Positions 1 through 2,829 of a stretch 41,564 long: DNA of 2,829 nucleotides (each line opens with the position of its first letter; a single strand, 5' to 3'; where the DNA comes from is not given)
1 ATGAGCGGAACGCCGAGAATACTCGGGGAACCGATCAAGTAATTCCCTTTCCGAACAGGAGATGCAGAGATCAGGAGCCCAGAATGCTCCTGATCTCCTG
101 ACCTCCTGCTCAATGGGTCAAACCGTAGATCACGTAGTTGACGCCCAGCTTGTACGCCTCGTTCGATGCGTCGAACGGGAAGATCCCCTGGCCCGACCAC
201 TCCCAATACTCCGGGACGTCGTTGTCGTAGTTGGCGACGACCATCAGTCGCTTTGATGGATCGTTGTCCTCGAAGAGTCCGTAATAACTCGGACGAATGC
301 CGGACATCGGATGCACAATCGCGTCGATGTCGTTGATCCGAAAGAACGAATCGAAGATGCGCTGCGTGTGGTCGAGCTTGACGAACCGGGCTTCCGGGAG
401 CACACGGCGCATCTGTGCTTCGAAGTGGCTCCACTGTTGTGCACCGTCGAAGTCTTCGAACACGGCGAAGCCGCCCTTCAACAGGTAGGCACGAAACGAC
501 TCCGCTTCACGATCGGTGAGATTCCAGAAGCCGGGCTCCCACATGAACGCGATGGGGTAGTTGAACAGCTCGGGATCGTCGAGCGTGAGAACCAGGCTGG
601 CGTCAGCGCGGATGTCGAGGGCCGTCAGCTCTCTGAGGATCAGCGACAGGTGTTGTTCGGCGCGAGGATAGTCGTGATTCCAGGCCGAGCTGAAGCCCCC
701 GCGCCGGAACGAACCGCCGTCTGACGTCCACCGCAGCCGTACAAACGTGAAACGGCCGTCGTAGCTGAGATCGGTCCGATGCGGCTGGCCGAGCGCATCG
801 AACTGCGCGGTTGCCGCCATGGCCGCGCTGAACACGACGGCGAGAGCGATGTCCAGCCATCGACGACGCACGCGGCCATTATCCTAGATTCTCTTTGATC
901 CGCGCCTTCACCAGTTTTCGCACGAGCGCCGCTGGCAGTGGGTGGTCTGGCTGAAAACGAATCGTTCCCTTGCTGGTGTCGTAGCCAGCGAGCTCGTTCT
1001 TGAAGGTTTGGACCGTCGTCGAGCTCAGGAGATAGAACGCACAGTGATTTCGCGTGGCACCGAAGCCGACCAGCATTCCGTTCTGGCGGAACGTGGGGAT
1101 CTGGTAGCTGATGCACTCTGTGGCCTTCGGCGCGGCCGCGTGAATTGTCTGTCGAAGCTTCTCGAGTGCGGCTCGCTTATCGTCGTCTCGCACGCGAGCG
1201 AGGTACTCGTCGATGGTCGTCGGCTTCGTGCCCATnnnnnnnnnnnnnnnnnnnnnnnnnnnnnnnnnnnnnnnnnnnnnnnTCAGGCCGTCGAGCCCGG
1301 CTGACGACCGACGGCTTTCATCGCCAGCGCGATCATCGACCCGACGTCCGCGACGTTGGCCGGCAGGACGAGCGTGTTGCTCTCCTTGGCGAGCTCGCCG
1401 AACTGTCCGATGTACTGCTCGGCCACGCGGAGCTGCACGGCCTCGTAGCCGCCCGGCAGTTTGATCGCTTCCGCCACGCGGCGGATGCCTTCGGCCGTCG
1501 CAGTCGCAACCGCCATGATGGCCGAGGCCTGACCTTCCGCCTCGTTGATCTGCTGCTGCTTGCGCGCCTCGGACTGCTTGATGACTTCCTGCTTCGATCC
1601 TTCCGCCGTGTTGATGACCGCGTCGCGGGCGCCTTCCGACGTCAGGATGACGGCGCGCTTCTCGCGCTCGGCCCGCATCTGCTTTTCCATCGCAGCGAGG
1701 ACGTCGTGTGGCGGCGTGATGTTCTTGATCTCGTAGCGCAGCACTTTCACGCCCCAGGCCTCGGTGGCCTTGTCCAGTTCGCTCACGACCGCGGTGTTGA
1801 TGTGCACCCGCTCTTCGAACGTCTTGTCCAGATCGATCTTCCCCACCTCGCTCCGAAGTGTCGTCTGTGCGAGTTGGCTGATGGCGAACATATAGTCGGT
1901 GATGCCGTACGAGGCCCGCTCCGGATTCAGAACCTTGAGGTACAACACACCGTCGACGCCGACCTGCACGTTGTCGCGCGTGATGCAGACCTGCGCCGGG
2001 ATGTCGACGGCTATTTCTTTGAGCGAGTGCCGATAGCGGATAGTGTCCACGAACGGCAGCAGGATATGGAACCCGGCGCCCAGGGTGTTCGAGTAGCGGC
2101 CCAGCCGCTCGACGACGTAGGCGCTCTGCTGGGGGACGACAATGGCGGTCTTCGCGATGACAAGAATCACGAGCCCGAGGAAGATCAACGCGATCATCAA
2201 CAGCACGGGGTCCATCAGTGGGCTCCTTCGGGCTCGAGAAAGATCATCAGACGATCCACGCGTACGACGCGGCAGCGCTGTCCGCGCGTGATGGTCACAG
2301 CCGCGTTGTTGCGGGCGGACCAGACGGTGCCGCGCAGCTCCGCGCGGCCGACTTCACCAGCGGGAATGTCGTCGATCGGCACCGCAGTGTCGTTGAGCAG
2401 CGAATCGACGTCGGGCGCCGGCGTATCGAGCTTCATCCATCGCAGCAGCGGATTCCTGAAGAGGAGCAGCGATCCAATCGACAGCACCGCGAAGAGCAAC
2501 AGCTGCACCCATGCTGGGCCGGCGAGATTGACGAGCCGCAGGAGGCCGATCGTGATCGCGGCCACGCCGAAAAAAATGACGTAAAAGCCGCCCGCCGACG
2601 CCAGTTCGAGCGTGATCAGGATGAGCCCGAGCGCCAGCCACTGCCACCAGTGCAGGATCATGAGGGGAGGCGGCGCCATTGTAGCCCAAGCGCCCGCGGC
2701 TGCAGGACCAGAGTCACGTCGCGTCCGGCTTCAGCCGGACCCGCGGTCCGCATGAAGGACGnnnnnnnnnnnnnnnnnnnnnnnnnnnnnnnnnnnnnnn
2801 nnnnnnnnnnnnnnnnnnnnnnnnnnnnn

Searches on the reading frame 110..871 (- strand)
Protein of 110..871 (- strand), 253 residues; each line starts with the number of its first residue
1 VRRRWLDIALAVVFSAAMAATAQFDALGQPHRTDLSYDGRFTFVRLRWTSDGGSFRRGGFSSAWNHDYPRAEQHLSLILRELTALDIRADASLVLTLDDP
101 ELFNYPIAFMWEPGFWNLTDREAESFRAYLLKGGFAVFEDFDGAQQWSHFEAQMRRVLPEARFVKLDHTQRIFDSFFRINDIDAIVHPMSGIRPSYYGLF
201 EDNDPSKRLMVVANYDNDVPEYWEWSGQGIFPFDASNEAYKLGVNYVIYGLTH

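Call 26: search_protein_families(library=pfam, proteins=[window:110-871:-], max_evalue=0.001)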
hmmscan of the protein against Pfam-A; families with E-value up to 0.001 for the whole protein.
window:110-871:- (253 aa): 1 family
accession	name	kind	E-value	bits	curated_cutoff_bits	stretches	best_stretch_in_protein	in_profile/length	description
PF13709.12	DUF4159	-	2e-42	145.5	25.9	1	61-251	9-202/202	Domain of unknown function (DUF4159)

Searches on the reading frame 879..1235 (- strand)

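Call 26: search_protein_families(library=pfam, proteins=[window:879-1235:-], max_evalue=0.001)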
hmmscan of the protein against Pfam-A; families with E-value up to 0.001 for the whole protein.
window:879-1235:- (118 aa): 1 family
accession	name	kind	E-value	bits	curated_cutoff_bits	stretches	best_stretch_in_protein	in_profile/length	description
PF08818.16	DUF1801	-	6.2e-18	65.4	27.2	1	20-113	1-85/85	Domain of unknown function (DU1801)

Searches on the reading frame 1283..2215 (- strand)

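Call 26: search_protein_families(library=pfam, proteins=[window:1283-2215:-], max_evalue=0.001)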
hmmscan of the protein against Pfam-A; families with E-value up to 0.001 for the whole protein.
window:1283-2215:- (310 aa): 2 families
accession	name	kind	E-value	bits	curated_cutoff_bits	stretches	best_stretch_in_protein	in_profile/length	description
PF01145.31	Band_7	-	1.8e-35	123.1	23.6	1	26-195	2-174/176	SPFH domain / Band 7 family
PF16200.10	Band_7_C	-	7.9e-26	90.3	29.1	1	245-303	1-59/63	C-terminal region of band_7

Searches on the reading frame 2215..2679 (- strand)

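Call 26: search_protein_families(library=pfam, proteins=[window:2215-2679:-], max_evalue=0.001)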
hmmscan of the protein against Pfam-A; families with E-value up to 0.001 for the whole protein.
window:2215-2679:- (154 aa): 1 family
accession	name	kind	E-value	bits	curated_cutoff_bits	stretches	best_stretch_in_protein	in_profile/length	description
PF01957.25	NfeD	-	1.6e-08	35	29.1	1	92-150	2-57/57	NfeD-like C-terminal, partner-binding domain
